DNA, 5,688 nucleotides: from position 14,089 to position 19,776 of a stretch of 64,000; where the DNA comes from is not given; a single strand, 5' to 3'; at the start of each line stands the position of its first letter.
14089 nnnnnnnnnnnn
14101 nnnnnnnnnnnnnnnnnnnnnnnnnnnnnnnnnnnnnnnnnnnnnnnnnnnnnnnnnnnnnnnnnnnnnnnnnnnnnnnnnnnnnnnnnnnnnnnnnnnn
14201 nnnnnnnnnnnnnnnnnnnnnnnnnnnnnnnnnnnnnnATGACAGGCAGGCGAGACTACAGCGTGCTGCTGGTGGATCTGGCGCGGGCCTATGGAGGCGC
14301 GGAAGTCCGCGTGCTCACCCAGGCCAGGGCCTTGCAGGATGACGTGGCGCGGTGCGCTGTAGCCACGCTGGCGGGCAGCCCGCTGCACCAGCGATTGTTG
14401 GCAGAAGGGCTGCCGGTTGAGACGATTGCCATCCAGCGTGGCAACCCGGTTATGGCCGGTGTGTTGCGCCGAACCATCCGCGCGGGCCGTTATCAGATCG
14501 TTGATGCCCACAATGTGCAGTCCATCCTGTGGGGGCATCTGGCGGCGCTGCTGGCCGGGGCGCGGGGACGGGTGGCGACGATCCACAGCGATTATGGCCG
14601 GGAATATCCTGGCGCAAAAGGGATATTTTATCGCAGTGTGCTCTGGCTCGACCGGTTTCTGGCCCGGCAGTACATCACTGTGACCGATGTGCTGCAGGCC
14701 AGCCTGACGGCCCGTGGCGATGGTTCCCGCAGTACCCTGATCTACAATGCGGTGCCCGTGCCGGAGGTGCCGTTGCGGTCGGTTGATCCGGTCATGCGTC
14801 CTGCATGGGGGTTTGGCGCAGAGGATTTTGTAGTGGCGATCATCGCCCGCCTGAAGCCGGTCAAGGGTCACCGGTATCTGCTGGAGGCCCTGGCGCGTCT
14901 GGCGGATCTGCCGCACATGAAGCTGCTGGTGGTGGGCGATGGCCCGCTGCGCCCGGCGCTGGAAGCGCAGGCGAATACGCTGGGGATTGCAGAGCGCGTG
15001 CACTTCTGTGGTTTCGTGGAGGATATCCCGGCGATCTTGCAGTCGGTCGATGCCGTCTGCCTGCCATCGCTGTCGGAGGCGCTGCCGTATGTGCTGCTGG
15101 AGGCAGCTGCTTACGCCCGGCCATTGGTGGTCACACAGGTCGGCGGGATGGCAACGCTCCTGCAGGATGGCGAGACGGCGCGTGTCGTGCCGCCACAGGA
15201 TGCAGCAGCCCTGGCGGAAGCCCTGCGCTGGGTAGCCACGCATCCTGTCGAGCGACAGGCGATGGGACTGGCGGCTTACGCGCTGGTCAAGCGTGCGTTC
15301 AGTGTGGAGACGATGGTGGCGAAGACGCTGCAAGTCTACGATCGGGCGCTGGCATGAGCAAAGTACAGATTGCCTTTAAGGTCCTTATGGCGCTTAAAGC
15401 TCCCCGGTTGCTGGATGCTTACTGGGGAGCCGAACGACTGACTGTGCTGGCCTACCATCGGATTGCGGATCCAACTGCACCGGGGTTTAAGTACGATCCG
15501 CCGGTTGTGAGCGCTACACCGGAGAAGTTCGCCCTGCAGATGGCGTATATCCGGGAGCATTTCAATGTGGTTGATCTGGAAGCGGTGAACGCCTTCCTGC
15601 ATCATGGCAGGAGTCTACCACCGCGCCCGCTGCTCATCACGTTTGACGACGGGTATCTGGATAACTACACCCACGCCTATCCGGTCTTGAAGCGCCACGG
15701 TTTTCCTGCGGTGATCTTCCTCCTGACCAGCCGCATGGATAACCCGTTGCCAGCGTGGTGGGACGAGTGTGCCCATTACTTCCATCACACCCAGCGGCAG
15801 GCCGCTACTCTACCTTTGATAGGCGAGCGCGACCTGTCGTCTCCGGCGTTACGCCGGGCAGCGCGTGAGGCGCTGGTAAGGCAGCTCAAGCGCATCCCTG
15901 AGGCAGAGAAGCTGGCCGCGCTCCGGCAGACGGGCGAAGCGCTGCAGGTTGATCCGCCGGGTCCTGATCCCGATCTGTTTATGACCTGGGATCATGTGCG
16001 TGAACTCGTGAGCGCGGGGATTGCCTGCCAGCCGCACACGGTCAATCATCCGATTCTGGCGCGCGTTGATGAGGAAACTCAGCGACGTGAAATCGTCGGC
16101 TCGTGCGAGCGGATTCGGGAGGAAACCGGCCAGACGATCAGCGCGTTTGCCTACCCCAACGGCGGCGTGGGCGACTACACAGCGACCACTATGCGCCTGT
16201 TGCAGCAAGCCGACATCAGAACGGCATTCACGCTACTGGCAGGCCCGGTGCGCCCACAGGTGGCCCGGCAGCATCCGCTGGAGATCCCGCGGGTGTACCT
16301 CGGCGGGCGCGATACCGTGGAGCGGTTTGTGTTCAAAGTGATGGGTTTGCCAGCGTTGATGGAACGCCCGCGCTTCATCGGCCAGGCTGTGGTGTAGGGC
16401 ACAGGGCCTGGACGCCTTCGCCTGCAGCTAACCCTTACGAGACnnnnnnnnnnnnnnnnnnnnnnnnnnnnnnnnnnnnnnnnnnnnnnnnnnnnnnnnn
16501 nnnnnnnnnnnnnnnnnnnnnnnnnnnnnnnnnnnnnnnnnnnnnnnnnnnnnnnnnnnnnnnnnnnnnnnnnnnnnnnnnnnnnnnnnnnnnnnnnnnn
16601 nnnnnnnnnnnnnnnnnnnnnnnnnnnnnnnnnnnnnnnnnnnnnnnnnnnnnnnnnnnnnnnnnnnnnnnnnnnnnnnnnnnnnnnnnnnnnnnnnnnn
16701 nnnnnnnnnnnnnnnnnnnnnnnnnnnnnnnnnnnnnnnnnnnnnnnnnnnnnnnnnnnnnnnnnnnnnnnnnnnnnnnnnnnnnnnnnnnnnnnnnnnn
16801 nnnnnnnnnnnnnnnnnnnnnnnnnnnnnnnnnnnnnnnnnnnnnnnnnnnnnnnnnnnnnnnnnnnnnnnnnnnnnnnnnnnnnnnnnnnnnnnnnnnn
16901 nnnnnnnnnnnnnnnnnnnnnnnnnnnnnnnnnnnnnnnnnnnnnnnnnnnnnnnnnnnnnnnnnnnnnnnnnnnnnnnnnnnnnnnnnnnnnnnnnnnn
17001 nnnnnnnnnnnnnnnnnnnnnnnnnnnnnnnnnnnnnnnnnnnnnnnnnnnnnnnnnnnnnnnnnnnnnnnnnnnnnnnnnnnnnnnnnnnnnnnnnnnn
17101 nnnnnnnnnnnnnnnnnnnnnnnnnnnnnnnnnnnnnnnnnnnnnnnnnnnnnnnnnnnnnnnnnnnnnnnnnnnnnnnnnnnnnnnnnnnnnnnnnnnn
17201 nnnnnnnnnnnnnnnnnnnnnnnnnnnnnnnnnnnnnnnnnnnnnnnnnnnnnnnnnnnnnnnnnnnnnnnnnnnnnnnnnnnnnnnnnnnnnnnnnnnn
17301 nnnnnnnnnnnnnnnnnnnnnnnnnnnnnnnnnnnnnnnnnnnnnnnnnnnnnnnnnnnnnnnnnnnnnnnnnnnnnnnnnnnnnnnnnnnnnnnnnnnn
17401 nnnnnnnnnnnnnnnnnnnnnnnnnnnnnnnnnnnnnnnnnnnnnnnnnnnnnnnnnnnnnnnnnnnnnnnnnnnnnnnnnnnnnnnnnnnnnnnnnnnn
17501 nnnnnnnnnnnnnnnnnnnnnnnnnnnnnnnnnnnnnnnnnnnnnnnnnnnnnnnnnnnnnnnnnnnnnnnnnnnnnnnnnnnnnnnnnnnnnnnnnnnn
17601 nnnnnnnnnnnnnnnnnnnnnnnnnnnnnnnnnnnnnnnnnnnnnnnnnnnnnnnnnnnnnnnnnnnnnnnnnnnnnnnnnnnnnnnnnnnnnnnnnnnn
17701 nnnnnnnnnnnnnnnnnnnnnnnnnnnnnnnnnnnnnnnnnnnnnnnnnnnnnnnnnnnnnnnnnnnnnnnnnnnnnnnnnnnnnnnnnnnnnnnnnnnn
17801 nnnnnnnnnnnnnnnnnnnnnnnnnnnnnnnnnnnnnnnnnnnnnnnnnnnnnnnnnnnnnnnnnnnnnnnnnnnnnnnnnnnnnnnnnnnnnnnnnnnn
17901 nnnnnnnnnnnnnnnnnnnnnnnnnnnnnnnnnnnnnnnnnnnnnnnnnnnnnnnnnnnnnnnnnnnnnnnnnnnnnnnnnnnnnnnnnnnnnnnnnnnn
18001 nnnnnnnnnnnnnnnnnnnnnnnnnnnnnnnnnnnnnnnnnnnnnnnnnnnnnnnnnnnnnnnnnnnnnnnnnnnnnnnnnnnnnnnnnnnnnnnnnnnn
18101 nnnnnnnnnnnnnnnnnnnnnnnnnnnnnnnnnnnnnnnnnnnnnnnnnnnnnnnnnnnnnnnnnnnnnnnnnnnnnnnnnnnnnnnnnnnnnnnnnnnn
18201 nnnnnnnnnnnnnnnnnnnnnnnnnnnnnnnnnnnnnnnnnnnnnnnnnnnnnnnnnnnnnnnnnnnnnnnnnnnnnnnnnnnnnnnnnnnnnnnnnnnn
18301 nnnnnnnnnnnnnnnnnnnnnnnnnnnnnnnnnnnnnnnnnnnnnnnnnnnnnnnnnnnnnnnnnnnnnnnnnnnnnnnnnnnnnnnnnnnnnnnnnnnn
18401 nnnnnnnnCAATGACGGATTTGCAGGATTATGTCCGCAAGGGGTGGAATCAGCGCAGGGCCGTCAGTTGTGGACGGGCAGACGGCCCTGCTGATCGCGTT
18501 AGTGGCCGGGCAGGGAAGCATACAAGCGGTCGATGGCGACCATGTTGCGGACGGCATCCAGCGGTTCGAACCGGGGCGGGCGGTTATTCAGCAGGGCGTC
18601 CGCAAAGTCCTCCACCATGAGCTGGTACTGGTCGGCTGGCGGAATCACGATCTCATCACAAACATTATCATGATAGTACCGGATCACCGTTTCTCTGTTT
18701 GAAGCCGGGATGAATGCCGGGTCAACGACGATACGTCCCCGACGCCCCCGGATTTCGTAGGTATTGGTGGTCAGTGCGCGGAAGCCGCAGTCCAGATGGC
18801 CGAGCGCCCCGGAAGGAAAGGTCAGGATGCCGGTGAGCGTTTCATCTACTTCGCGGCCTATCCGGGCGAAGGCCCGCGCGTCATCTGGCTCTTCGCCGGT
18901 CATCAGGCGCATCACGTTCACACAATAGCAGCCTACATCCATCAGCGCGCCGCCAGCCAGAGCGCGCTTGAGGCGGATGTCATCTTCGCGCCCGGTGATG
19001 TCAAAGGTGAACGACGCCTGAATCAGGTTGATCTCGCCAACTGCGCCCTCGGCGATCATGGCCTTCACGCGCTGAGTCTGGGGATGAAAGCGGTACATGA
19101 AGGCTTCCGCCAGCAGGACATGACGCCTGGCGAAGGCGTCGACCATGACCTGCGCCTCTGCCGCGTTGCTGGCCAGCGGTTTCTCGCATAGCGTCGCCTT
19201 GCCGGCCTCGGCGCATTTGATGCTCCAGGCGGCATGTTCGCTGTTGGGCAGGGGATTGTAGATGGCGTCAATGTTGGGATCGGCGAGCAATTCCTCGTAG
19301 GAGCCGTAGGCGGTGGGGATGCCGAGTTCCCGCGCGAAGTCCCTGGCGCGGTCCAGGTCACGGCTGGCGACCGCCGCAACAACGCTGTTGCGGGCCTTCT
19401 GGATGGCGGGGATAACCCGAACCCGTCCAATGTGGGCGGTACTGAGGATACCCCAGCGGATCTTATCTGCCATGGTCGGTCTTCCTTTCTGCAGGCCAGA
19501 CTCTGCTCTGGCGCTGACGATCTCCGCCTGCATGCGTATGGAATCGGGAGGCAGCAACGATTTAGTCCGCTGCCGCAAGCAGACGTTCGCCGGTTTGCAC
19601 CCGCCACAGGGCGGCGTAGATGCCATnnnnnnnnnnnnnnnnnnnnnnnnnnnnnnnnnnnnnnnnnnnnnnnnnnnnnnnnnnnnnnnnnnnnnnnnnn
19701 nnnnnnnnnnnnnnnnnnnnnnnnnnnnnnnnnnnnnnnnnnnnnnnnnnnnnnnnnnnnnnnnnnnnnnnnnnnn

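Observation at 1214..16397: Hybrid synthase/Wzy-type polysaccharide locus carrying two degenerate GGDEF modules (candidate c-di-GMP-gated envelope polysaccharide machine)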

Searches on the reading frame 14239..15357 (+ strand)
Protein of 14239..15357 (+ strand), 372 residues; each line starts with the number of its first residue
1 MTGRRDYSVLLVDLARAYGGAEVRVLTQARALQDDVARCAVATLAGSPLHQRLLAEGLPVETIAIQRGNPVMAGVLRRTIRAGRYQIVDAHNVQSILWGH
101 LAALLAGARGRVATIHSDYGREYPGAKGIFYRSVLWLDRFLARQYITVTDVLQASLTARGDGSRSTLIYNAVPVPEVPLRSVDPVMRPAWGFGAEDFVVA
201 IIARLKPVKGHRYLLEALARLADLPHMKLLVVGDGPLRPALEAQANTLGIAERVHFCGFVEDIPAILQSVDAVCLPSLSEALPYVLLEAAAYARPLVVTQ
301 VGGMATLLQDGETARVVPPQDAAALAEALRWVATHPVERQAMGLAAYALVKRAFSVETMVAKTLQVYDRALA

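Call 4: search_protein_families(library=pfam, proteins=[window:14239-15357:+], max_evalue=0.1)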
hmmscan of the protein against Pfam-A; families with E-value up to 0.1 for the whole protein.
window:14239-15357:+ (372 aa): 8 families
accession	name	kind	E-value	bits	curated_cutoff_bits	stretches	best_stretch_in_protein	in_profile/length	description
PF13692.12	Glyco_trans_1_4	-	4.8e-37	127.8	27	1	198-333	3-140/142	Glycosyl transferases group 1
PF00534.26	Glycos_transf_1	-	2.4e-35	122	26.4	1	187-347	6-170/172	Glycosyl transferases group 1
PF13439.12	Glyco_transf_4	-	2.1e-14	54.4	28.5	1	18-173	1-167/170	Glycosyltransferase Family 4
PF13579.12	Glyco_trans_4_4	-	1.8e-09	38.6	29.7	1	19-160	1-146/158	Glycosyl transferase 4-like domain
PF13524.12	Glyco_trans_1_2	-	1.8e-09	38.1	25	1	214-364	5-143/144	Glycosyl transferase-like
PF20706.3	GT4-conflict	-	6.2e-07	29.2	26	1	168-341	174-363/385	Family 4 Glycosyltransferase in conflict systems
PF13477.12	Glyco_trans_4_2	-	2.6e-06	28.1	23.4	1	22-131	10-122/139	Glycosyl transferase 4-like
PF24114.1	DUF7388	-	0.012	15.6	27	1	301-353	86-141/251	Family of unknown function (DUF7388)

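Call 15: search_protein_families(library=ncbifam, proteins=[window:14239-15357:+], max_evalue=0.01)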
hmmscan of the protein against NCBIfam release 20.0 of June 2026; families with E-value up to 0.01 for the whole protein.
window:14239-15357:+ (372 aa): 33 families (the best 25 are shown)
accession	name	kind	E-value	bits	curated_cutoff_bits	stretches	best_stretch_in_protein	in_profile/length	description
TIGR03088.1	stp2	hypoth_equivalog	4.9e-50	170.6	409.05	1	19-371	14-374/374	TIGR03088 family PEP-CTERM/XrtA system glycosyltransferase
NF041876.1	EPS_EpsE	equivalog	5.6e-27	95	400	1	197-358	215-384/389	exopolysaccharide biosynthesis GT4 family glycosyltransferase EpsE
TIGR03999.1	thiol_BshA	equivalog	5.2e-24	84.9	273.7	1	168-371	172-374/375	N-acetyl-alpha-D-glucosaminyl L-malate synthase BshA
TIGR04063.1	stp3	hypoth_equivalog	2.5e-22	79.3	442.05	1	144-371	160-396/397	TIGR04063 family PEP-CTERM/XrtA system glycosyltransferase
TIGR03449.1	mycothiol_MshA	equivalog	1.6e-21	76.7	462.5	1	190-371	214-404/406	D-inositol-3-phosphate glycosyltransferase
NF011726.0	PRK15179.1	equivalog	1.3e-20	73.3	733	1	197-368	518-692/694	Vi polysaccharide biosynthesis protein TviE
NF047684.1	TeichurnBiosyTuaC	equivalog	1.8e-17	63.4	550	1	193-369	216-388/391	teichuronic acid biosynthesis protein TuaC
NF038229.1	Glyco4_Geo_Pelo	equivalog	1.1e-15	57.6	400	1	194-371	159-337/338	GPMC system family 4 glycosyltransferase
NF050056.1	ProtGlycPglH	equivalog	1.5e-15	57.2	600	1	198-364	181-347/354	GalNAc-alpha-(1->4)-GalNAc-alpha-(1->3)-diNAcBac-PP-undecaprenol alpha-1,4-N-acetyl-D-galactosaminyltransferase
TIGR04157.1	glyco_rSAM_CFB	subfamily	5.4e-15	55.3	400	1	164-323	194-354/406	TIGR04157 family glycosyltransferase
TIGR02149.1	glgA_Coryne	subfamily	1.7e-14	53.8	302.4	1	81-369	80-389/391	glycogen synthase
NF038011.1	PelF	equivalog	1.3e-13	50.8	100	1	197-367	307-489/489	GT4 family glycosyltransferase PelF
TIGR04047.1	MSMEG_0565_glyc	hypoth_equivalog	1.6e-13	50.5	259.85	1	142-368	139-372/373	MSMEG_0565 family glycosyltransferase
NF012034.0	PRK15490.1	equivalog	8.3e-13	47.6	813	1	221-362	424-568/578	Vi polysaccharide biosynthesis glycosyltransferase TviE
NF038298.1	EPS_HpsO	equivalog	7.8e-12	44.7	575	1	184-369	189-386/388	hormogonium polysaccharide biosynthesis glycosyltransferase HpsO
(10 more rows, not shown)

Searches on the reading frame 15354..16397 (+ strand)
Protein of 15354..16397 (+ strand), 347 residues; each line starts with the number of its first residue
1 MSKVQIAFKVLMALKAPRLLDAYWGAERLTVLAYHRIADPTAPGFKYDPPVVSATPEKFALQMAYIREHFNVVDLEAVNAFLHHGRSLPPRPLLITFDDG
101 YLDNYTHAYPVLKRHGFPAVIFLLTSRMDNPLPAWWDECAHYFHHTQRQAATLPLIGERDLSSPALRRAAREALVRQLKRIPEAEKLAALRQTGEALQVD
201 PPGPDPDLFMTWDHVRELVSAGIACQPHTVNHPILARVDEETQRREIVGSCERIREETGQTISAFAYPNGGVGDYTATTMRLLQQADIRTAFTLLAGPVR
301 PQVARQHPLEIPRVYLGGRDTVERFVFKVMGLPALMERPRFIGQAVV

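Call 4: search_protein_families(library=pfam, proteins=[window:15354-16397:+], max_evalue=0.1)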
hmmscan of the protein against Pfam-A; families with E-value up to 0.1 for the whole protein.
window:15354-16397:+ (347 aa): 1 family
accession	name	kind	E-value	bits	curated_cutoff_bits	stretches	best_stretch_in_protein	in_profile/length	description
PF01522.26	Polysacc_deac_1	-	8.7e-23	81.1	23.1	1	88-289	4-122/124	Polysaccharide deacetylase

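Call 15: search_protein_families(library=ncbifam, proteins=[window:15354-16397:+], max_evalue=0.01)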
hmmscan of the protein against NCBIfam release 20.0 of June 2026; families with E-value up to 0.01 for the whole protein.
window:15354-16397:+ (347 aa): 7 families
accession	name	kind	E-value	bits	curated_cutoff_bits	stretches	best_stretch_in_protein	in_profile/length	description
TIGR03938.2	deacetyl_PgaB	equivalog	2.8e-22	78.7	321.9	1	28-131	2-104/621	poly-beta-1,6-N-acetyl-D-glucosamine N-deacetylase PgaB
NF011177.0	PRK14582.1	equivalog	1.3e-16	60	923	1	21-132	41-148/671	poly-beta-1,6-N-acetyl-D-glucosamine N-deacetylase PgaB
TIGR03933.1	PIA_icaB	equivalog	6.3e-11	42.3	248.35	2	53-128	34-109/245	intercellular adhesin biosynthesis polysaccharide N-deacetylase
NF011176.0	PRK14581.1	equivalog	1.2e-10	40.2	1091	1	21-129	41-145/673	poly-beta-1,6-N-acetyl-D-glucosamine N-deacetylase PgaB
TIGR02884.1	spore_pdaA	equivalog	1.7e-06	27.9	298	1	214-292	81-157/224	delta-lactam-biosynthetic de-N-acetylase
TIGR02764.1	spore_ybaN_pdaB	equivalog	0.00035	20.4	237.4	1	213-287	49-120/191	polysaccharide deacetylase family sporulation protein PdaB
NF045821.1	PgAcgDacpgdA1_Bac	equivalog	0.0011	17.9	400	0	215-270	133-188/282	peptidoglycan-N-acetylglucosamine deacetylase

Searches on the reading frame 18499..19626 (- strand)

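Call 46: search_protein_families(library=pfam, proteins=[window:18499-19626:-], max_evalue=0.001)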
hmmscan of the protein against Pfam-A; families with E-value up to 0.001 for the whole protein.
window:18499-19626:- (375 aa): 3 families
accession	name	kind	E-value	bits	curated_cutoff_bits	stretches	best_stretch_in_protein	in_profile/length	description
PF22725.1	GFO_IDH_MocA_C3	-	5.3e-26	91.5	27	1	185-300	2-124/124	GFO/IDH/MocA C-terminal domain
PF01408.29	GFO_IDH_MocA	-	1.1e-21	78.2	24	1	56-174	1-118/120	Oxidoreductase family, NAD-binding Rossmann fold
PF02894.22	GFO_IDH_MocA_C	-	4.5e-12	46.7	22.9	1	188-371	1-209/218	Oxidoreductase family, C-terminal alpha/beta domain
